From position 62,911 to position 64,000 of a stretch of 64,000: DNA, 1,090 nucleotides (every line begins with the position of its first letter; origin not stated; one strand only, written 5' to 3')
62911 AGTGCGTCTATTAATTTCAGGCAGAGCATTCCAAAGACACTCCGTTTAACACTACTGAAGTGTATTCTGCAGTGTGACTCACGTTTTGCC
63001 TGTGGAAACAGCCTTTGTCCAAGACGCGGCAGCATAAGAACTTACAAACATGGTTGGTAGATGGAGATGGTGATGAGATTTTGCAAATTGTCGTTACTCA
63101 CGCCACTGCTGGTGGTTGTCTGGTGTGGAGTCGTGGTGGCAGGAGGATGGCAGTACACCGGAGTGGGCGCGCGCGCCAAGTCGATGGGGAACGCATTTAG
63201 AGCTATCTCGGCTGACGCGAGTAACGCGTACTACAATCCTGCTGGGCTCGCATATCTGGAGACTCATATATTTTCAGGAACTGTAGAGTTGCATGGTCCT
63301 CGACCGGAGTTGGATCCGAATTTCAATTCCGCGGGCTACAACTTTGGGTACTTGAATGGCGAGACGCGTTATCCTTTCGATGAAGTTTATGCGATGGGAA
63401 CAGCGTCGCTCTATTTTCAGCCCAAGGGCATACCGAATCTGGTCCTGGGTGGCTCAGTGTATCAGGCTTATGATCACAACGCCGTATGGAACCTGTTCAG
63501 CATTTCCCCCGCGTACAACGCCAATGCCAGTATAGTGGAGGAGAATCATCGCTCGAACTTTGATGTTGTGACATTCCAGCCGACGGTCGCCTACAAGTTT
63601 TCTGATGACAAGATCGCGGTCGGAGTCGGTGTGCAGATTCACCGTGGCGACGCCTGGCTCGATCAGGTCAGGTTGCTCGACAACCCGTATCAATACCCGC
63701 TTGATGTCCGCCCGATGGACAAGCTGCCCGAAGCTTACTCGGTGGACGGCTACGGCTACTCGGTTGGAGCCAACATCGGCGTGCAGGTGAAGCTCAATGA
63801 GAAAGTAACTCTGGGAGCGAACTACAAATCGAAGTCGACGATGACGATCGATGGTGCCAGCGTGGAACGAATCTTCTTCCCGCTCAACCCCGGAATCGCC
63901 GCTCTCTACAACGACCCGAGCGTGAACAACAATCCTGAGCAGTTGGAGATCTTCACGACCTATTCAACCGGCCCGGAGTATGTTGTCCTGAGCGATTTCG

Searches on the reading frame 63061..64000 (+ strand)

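Call 52: search_protein_families(library=pfam, proteins=[window:63061-64000:+], max_evalue=0.01)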
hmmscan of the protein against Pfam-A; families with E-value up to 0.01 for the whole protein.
window:63061-64000:+ (313 aa): 2 families
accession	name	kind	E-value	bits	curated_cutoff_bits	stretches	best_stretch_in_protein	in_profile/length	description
PF03349.22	Toluene_X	-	1.9e-18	66.6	29.7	1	24-266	7-234/421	Outer membrane protein transport protein (OMPP1/FadL/TodX)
PF13505.12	OMP_b-brl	-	0.0084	16.7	28.7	0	146-257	58-152/175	Outer membrane protein beta-barrel domain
